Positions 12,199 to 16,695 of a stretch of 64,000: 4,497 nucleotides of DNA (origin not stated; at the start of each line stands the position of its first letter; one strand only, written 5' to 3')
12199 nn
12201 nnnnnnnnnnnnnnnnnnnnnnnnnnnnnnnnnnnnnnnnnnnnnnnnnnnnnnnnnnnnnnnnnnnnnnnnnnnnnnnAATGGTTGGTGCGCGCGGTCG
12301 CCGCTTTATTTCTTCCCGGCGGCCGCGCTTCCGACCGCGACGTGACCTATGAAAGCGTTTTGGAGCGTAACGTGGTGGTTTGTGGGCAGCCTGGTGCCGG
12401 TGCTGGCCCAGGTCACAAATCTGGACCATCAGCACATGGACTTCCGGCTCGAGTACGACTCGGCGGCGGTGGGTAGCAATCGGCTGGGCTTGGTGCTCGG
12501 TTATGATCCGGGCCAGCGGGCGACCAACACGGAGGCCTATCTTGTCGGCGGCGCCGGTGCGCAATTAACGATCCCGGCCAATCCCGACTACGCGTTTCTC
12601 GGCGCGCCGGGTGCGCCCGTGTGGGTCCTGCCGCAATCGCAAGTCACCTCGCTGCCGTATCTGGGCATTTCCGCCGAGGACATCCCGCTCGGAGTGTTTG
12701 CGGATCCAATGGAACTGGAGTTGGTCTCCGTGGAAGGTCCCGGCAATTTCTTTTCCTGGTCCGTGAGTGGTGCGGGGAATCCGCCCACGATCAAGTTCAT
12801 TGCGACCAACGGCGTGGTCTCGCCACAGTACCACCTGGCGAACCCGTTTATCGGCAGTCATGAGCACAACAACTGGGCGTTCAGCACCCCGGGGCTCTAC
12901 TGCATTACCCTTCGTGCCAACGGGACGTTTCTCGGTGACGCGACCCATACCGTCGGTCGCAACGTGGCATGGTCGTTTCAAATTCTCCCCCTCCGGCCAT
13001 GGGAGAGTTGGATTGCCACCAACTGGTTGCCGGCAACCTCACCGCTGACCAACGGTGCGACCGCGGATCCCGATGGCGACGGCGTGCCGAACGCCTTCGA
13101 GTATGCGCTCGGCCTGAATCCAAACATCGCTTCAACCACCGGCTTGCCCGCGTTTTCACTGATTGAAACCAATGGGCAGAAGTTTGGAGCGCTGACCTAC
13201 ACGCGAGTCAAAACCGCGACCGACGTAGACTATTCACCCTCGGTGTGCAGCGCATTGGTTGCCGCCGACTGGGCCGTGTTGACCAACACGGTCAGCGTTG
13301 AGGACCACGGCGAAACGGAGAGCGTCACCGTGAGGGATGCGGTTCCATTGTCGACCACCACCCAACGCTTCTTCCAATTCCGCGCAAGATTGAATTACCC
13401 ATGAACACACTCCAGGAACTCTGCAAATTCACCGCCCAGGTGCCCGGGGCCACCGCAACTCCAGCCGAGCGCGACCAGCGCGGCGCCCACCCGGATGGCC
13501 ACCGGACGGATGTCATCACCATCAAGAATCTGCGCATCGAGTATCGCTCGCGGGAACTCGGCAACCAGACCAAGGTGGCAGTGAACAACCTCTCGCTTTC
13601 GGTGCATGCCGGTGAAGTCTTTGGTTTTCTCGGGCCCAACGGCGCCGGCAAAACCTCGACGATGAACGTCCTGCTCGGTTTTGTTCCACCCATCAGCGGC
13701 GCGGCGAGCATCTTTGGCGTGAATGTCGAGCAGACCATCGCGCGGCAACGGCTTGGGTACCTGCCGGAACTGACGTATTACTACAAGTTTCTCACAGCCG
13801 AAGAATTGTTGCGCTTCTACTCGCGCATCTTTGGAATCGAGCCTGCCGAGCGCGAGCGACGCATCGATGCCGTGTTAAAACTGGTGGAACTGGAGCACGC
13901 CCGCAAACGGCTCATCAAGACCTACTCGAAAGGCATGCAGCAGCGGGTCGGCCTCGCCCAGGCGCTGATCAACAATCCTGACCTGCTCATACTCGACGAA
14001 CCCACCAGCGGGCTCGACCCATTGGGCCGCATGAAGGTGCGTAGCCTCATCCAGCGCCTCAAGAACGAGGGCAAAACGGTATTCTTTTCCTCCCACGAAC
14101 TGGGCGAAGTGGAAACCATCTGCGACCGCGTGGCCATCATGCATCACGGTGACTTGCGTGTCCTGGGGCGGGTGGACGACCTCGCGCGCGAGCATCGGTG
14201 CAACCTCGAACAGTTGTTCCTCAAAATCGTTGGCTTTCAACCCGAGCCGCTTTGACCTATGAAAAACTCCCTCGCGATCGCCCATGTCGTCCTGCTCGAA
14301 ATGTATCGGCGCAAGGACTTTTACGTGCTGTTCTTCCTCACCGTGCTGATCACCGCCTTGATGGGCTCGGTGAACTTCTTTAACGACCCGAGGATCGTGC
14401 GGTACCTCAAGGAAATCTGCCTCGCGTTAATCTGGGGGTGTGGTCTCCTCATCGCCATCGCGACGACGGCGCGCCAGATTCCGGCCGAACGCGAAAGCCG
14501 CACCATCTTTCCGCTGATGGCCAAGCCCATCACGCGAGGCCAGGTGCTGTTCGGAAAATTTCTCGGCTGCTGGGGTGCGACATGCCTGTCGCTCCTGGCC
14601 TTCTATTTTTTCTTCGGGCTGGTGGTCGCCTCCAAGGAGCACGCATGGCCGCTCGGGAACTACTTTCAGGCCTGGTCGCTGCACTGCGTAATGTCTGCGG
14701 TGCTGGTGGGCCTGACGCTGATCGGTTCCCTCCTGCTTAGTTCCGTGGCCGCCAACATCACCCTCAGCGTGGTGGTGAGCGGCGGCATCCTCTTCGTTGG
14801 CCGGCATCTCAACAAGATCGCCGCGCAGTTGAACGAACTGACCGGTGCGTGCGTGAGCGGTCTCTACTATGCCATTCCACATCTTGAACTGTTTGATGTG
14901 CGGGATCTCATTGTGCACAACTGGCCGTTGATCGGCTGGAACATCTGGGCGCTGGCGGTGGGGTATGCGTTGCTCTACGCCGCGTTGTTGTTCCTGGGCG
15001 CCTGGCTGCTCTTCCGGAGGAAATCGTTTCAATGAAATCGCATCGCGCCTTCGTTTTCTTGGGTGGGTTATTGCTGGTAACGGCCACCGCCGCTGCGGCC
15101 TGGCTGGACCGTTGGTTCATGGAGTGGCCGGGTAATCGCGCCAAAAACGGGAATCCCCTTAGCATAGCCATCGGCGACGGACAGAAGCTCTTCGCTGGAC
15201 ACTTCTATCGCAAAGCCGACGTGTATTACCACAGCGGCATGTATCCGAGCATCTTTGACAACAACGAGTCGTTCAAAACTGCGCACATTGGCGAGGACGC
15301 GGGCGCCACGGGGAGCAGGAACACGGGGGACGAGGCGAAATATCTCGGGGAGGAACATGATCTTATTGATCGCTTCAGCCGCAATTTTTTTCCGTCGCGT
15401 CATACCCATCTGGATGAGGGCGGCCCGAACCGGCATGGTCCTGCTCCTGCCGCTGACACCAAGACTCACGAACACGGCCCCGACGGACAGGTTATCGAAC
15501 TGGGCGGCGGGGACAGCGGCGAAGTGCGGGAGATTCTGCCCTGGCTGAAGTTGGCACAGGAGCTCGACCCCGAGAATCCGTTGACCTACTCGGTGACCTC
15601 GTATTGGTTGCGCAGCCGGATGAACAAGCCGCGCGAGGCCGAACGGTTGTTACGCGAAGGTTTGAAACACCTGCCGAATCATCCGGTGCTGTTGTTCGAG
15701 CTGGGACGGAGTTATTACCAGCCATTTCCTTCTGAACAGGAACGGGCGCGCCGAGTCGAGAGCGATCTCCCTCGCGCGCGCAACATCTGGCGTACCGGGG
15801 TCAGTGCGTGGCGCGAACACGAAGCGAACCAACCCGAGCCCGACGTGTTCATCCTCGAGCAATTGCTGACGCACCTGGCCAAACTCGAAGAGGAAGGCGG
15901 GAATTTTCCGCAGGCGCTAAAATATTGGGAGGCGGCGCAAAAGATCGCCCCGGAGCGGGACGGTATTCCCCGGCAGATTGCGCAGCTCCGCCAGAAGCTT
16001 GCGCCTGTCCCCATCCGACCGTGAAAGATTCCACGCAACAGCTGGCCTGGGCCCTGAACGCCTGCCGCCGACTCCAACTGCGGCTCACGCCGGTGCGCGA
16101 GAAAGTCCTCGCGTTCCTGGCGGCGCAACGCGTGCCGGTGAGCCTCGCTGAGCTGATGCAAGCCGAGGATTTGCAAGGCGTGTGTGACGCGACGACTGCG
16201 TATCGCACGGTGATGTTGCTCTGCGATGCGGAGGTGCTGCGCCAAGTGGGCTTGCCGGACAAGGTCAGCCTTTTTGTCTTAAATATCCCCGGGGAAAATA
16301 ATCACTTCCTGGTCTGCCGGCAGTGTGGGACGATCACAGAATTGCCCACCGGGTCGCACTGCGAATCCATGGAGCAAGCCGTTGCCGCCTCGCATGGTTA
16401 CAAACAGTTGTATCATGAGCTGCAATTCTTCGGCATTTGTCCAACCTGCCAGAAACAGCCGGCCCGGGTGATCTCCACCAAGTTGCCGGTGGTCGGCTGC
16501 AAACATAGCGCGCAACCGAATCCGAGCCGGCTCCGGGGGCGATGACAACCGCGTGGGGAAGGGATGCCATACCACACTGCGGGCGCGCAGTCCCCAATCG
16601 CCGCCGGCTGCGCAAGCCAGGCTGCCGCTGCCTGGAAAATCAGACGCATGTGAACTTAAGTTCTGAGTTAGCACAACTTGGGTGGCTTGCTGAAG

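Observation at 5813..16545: Composite Fur/Zur-linked envelope metal-handling island with non-canonical parts (best candidate for an undescribed system)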

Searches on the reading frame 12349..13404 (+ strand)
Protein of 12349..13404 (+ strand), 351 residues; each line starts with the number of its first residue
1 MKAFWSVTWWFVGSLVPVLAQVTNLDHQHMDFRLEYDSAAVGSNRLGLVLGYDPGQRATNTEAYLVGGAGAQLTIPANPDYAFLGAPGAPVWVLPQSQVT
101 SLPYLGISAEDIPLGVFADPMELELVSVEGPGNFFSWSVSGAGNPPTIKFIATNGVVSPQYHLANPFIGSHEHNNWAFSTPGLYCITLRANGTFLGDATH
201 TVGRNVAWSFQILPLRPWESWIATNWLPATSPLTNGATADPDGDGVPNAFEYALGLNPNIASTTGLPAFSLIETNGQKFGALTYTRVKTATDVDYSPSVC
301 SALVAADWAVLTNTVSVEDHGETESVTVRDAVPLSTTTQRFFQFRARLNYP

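Call 3: search_protein_families(library=pfam, proteins=[window:12349-13404:+], max_evalue=0.01)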
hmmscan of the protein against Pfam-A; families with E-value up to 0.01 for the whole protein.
window:12349-13404:+ (351 aa): 0 families

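Call 4: search_protein_families(library=ncbifam, proteins=[window:12349-13404:+], max_evalue=0.01)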
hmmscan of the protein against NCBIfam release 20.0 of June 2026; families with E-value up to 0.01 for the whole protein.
window:12349-13404:+ (351 aa): 4 families
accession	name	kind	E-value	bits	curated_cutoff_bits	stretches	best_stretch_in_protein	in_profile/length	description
NF038134.1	choice_anch_M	domain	2.7e-28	99.3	55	1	25-201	2-175/184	choice-of-anchor M domain-containing protein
TIGR03773.1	anch_rpt_wall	hypoth_equivalog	1.2e-21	77.3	190.3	1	70-193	29-148/516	TIGR03773 family transporter-associated surface protein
TIGR03772.1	anch_rpt_subst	equivalog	5.4e-11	41.8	350.45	2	122-192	126-198/486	anchored repeat ABC transporter, substrate-binding protein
TIGR03769.1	P_ac_wall_RPT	domain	4.6e-08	33.5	30.9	1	170-193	1-24/41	TIGR03769 domain-containing protein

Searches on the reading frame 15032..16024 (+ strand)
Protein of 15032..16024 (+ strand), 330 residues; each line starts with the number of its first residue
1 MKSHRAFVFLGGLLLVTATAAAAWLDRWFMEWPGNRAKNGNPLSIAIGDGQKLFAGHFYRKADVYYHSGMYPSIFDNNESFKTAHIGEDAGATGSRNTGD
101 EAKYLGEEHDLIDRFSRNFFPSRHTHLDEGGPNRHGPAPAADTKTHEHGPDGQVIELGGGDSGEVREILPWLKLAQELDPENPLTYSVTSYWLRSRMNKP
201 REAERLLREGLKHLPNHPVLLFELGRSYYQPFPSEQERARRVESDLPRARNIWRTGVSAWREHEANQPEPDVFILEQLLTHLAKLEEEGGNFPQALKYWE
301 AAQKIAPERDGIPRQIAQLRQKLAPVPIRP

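Call 6: search_protein_families(library=ncbifam, proteins=[window:15032-16024:+], max_evalue=0.01)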
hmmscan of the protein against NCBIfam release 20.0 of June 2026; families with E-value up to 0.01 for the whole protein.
window:15032-16024:+ (330 aa): 0 families

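Call 7: search_protein_families(library=pfam, proteins=[window:15032-16024:+], max_evalue=0.1)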
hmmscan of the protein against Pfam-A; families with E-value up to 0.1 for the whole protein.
window:15032-16024:+ (330 aa): 6 families
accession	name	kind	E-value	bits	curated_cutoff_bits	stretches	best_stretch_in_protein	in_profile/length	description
PF13428.12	TPR_14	-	2.1e-07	31.4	23.5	1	196-226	13-43/44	Tetratricopeptide repeat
PF07719.23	TPR_2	-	5.4e-06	26.6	27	1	279-308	4-33/34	Tetratricopeptide repeat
PF00515.34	TPR_1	-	0.00026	21.1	27.8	0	279-308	4-33/34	Tetratricopeptide repeat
PF13432.12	TPR_16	-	0.00065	20.5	32.7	0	196-230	9-43/65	Tetratricopeptide repeat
PF13424.12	TPR_12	-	0.0043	17.6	30.1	0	278-309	5-35/77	Tetratricopeptide repeat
PF14559.12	TPR_19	-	0.0048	17.6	25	0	198-230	5-37/68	Tetratricopeptide repeat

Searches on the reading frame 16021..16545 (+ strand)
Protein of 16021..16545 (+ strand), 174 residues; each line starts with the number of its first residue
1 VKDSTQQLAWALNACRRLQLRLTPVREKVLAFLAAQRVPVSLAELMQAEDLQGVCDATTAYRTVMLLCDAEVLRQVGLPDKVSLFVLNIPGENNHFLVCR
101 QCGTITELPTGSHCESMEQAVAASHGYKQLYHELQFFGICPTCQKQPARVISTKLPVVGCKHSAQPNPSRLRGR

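Call 6: search_protein_families(library=ncbifam, proteins=[window:16021-16545:+], max_evalue=0.01)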
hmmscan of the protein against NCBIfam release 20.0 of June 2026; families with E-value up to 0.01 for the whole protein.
window:16021-16545:+ (174 aa): 6 families
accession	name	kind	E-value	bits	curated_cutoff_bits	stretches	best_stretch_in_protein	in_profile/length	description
NF051892.1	TransRegFurBacil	equivalog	4.5e-15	56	220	1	18-146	15-146/149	ferric iron uptake transcriptional regulator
NF008646.0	PRK11639.1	equivalog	2.7e-10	40.2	167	1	6-146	8-149/171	zinc uptake transcriptional repressor Zur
NF052545.1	TransRegPerRClab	equivalog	2.4e-08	34.1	180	1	16-146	9-137/138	transcriptional regulator PerR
NF006999.0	PRK09462.1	equivalog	3.6e-06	26.7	146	1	20-143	13-138/148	ferric iron uptake transcriptional regulator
NF051891.1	TransRegFurHelico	equivalog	4.9e-06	26.5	200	1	25-146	28-148/148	ferric iron uptake transcriptional regulator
NF047406.1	TransRegPerRTherm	equivalog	0.0011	19.2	200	1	58-146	43-128/130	manganese-dependent transcriptional regulator PerR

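Call 7: search_protein_families(library=pfam, proteins=[window:16021-16545:+], max_evalue=0.1)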
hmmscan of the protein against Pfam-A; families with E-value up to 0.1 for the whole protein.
window:16021-16545:+ (174 aa): 3 families
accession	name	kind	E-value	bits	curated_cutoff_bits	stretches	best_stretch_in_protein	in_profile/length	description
PF01475.25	FUR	-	4.9e-11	43.3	23.1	1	19-136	3-120/121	Ferric uptake regulator family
PF18073.7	Zn_ribbon_LapB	-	0.0064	16.6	25.7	0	133-144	10-21/28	Rubredoxin metal binding domain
PF14803.11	Zn_ribbon_Nudix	-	0.032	14.6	25.6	0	88-106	13-32/34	Nudix N-terminal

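Call 38: search_solved_structures(query=window:16021-16545:+, max_evalue=0.001, show_alignments=3)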
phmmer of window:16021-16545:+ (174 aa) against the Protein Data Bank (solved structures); distinct sequences matched with E-value up to 0.001: 18.
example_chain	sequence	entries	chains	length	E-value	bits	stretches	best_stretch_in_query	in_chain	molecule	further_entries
3mwm_A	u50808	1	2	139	8.7e-13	51.7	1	54-144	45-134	Putative metal uptake regulation protein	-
7vo0_G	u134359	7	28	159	1.2e-12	51.2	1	54-144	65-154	Putative metal uptake regulation protein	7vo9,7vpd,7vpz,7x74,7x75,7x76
6d57_A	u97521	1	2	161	1.3e-11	47.8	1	21-150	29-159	Ferric uptake regulation protein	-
4ets_A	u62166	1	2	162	1.4e-11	47.8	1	21-150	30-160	Ferric uptake regulation protein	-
9ire_A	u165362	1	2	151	4e-11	46.2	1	19-146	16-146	Ferric uptake regulation protein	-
2fe3_A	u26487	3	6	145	4.1e-09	39.7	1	7-146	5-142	Peroxide operon regulator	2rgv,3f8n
2o03_A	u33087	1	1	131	3.5e-08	36.7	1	56-144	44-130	probable Zinc uptake regulation protein FurB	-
4mtd_A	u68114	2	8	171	8.3e-08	35.5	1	3-145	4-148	Zinc uptake regulation protein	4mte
5fd6_A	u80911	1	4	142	4.3e-07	33.1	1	21-139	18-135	Ferric uptake regulation protein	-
5fd5_A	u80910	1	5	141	4.3e-07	33.1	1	21-139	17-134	Ferric uptake regulation protein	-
7dh7_A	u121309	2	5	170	5.4e-07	32.8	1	12-144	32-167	Transcriptional regulator fur family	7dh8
8j6w_A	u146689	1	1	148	9e-07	32.1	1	14-141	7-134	Ferric uptake regulation protein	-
7ne9_AAA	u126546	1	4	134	1.2e-06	31.7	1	39-147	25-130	Ferric uptake regulator family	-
2w57_A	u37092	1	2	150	5.8e-05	26.2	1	17-142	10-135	FERRIC UPTAKE REGULATION PROTEIN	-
5nbc_A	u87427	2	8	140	0.00038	23.5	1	55-145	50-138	Ferric uptake regulation protein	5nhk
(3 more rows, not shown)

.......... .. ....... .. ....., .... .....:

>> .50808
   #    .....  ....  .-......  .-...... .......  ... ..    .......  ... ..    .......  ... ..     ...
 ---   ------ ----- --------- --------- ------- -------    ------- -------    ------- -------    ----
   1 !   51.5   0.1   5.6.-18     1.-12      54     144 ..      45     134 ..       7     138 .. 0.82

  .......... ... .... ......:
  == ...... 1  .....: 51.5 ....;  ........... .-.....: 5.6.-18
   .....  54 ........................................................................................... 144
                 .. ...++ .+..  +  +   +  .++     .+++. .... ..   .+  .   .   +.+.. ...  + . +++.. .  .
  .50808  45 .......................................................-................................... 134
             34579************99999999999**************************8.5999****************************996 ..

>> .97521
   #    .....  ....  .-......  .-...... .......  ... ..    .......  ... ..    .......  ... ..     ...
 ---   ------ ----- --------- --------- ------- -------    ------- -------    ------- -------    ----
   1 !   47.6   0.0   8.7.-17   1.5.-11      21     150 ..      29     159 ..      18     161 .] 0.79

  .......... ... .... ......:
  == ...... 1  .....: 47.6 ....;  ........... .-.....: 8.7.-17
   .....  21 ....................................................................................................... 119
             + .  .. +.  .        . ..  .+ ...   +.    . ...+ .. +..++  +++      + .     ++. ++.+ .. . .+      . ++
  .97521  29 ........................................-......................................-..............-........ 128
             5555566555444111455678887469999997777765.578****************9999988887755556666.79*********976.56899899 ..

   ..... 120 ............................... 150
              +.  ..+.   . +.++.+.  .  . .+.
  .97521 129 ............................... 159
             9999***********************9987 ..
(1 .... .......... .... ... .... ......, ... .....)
